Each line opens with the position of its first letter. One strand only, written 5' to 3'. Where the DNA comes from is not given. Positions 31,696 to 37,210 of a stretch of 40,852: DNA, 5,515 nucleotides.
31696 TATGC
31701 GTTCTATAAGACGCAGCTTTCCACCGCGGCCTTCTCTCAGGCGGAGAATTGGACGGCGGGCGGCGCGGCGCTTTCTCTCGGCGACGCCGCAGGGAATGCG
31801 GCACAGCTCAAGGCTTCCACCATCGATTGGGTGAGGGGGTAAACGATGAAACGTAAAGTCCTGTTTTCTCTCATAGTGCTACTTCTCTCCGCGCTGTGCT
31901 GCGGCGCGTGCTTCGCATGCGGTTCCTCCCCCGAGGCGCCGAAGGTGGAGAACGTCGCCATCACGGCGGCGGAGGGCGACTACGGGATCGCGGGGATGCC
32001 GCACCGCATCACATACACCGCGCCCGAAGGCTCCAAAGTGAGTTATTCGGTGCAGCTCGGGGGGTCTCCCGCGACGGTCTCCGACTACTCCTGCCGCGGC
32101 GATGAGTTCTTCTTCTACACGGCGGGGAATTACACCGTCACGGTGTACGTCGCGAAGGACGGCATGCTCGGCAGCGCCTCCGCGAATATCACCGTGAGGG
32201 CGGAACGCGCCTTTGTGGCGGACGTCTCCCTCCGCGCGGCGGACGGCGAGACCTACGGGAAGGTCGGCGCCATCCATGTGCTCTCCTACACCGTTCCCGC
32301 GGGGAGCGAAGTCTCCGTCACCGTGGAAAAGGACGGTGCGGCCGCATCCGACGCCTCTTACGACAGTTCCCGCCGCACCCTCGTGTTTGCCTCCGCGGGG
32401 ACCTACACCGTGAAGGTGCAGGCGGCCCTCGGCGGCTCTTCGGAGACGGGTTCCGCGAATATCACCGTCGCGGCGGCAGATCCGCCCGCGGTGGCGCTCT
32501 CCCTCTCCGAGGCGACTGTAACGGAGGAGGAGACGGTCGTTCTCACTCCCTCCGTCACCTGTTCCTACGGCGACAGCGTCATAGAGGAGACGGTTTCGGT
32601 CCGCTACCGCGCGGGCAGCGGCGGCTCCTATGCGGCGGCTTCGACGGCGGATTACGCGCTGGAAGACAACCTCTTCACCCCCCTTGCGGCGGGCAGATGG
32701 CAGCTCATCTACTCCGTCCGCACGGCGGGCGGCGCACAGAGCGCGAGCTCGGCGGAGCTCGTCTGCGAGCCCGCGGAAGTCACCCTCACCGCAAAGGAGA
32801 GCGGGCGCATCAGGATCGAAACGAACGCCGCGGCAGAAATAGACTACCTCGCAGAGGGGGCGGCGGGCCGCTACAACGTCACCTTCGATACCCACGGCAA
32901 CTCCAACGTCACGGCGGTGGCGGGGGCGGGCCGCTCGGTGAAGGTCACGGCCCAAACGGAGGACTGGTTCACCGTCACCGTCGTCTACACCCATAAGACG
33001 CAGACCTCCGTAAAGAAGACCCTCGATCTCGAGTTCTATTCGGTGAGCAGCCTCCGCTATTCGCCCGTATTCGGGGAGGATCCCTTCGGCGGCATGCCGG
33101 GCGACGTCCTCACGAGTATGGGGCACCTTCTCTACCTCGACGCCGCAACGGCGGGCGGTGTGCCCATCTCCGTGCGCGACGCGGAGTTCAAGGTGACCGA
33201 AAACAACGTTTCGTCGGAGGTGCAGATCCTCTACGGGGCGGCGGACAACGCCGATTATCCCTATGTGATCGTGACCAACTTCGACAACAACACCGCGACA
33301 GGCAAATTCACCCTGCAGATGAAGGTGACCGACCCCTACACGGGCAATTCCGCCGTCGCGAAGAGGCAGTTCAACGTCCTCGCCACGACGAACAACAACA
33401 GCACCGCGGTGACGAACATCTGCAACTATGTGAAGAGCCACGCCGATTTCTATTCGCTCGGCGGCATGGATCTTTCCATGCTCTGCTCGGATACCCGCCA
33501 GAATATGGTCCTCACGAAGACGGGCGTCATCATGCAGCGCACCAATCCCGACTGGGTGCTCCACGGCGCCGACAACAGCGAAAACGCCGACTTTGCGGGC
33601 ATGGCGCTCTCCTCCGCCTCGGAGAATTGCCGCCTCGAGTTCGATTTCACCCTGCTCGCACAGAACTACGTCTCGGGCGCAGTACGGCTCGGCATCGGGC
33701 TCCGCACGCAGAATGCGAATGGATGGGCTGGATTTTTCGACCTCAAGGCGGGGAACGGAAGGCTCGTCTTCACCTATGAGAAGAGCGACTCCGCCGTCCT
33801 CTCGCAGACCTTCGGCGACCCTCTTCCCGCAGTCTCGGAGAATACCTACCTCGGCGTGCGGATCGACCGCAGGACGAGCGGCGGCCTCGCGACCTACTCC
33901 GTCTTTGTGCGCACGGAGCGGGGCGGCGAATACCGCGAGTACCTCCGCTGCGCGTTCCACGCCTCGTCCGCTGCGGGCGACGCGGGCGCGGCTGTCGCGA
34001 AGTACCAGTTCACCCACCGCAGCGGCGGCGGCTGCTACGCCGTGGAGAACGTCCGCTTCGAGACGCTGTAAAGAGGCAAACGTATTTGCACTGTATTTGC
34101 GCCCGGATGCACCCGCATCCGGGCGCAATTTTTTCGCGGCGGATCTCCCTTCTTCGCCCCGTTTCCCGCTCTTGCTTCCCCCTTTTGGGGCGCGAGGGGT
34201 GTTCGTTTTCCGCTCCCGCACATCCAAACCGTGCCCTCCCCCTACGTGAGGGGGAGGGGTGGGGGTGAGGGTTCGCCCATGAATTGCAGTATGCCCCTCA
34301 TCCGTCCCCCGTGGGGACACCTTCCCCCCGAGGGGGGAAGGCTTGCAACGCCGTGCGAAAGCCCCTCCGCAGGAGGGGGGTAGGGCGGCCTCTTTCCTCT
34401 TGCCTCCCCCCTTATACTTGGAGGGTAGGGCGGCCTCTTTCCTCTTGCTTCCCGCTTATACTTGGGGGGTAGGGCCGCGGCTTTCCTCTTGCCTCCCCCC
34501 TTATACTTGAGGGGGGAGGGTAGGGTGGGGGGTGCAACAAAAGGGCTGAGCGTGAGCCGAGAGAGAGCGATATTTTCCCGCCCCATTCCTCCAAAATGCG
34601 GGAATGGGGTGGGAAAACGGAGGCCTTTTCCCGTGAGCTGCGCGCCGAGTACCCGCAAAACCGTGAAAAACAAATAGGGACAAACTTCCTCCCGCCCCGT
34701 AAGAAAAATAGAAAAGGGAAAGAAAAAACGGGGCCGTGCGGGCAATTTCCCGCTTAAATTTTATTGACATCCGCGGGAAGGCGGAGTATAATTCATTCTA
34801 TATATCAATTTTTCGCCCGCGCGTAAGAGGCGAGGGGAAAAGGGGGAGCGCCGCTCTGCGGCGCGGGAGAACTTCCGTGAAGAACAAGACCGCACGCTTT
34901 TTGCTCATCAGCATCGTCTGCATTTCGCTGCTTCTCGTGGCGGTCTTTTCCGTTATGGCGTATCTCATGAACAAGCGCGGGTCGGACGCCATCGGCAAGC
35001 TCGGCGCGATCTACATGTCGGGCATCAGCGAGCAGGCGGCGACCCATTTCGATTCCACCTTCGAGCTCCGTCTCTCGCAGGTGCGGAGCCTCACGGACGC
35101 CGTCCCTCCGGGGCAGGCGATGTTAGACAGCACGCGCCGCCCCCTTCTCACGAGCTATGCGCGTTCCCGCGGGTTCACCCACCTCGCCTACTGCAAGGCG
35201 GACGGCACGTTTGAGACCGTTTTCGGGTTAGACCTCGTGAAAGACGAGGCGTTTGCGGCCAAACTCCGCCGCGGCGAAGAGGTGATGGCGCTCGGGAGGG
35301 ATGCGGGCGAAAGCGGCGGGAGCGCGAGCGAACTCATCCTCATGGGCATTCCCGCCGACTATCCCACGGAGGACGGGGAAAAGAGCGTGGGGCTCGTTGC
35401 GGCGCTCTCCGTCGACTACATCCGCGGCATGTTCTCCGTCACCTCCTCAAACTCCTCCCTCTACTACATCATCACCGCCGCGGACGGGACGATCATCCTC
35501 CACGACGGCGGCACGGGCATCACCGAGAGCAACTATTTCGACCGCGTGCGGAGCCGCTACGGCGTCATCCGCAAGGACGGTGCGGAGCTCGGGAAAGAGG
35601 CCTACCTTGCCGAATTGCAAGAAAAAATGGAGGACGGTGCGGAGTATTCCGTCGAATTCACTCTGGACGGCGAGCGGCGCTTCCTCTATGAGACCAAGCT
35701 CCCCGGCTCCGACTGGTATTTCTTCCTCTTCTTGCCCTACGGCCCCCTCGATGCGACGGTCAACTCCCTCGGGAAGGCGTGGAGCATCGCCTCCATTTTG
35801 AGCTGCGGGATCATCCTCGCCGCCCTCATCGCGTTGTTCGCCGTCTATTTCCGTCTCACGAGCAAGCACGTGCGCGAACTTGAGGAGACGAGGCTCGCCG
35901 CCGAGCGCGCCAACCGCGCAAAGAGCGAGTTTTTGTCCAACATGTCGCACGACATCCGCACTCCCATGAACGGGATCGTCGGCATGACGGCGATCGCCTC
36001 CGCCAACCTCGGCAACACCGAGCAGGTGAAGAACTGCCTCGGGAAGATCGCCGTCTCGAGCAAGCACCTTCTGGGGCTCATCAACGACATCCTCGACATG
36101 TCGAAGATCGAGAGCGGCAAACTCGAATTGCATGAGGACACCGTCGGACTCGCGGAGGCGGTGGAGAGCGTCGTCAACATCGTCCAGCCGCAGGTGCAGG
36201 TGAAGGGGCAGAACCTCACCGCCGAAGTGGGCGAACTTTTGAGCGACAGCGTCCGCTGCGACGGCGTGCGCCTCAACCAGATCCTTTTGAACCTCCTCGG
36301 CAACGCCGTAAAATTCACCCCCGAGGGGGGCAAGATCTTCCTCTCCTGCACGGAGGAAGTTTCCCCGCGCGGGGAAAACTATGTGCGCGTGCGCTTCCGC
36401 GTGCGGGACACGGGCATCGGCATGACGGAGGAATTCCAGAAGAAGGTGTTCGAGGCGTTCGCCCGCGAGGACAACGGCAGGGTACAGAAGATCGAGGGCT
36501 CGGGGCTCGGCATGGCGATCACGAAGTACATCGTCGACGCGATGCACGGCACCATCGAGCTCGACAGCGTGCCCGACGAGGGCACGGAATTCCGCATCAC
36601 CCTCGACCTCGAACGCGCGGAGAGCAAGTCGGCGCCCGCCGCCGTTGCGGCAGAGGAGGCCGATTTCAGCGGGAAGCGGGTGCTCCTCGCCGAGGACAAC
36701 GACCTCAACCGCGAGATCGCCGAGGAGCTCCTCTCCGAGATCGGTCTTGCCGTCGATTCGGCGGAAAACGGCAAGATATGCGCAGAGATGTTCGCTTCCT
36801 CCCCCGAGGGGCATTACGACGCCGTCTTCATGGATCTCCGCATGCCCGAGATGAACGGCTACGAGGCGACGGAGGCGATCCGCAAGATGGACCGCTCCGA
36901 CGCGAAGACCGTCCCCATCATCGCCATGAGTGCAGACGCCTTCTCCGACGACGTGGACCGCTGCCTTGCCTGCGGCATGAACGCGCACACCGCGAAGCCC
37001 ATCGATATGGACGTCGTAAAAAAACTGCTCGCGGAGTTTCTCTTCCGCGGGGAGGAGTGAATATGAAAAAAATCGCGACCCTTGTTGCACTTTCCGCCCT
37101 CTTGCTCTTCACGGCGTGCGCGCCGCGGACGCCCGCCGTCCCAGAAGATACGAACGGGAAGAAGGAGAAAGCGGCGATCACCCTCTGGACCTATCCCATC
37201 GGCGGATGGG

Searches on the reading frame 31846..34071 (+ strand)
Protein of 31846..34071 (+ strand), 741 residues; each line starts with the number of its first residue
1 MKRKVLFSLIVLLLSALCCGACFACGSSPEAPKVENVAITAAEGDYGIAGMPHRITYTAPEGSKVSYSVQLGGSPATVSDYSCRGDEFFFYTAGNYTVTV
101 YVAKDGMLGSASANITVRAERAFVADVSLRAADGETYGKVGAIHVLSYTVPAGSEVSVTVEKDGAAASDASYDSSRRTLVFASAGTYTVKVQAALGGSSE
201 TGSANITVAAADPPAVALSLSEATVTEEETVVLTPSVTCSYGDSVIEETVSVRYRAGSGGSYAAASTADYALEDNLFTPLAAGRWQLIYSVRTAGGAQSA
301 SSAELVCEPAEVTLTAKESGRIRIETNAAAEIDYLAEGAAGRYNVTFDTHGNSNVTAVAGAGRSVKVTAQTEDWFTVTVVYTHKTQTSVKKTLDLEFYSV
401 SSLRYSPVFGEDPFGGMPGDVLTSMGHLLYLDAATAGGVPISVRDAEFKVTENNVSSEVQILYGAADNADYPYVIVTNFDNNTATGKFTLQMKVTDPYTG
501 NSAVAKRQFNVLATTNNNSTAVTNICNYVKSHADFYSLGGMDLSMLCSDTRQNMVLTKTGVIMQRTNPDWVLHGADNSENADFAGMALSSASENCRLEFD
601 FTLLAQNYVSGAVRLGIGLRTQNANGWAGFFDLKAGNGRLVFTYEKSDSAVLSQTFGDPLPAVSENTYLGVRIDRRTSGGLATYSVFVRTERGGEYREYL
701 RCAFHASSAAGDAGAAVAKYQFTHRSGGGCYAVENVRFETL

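Call 67: search_protein_families(library=pfam, proteins=[window:31846-34071:+], max_evalue=0.00001)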
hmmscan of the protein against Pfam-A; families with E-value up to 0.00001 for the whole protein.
window:31846-34071:+ (741 aa): 1 family
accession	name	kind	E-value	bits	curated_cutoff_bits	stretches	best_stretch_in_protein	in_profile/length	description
PF00801.26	PKD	-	8.3e-06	26.2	23.5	0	146-208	19-80/80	PKD domain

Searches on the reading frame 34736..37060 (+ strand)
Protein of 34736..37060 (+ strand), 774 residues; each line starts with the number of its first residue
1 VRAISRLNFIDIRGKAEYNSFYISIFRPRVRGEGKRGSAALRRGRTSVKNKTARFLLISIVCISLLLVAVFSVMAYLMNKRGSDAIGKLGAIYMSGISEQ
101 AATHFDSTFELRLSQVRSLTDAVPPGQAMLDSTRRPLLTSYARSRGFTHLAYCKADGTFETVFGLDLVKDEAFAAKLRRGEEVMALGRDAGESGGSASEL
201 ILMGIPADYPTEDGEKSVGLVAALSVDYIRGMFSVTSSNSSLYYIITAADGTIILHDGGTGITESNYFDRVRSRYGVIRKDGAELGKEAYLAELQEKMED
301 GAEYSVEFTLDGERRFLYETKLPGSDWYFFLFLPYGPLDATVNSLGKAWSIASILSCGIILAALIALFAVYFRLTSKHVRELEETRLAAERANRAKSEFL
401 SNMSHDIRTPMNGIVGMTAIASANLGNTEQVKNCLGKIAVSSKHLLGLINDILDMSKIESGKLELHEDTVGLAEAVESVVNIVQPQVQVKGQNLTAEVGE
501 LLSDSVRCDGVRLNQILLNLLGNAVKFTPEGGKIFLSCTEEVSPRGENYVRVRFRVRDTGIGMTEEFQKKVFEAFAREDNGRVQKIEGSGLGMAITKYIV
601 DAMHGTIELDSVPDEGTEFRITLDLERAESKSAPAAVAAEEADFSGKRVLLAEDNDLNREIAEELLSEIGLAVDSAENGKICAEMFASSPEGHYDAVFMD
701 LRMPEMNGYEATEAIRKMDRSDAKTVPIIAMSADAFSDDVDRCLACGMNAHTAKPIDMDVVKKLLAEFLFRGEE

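Call 67: search_protein_families(library=pfam, proteins=[window:34736-37060:+], max_evalue=0.00001)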
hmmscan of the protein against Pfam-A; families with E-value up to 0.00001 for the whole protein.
window:34736-37060:+ (774 aa): 3 families
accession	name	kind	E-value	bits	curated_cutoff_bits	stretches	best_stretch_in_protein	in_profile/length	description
PF02518.31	HATPase_c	-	4.3e-27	95.2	26.4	1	509-626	2-110/111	Histidine kinase-, DNA gyrase B-, and HSP90-like ATPase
PF00072.30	Response_reg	-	4.1e-21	75.7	30.2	1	649-764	1-109/111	Response regulator receiver domain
PF00512.31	HisKA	-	3.8e-18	65.7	26.9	1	395-461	1-66/66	His Kinase A (phospho-acceptor) domain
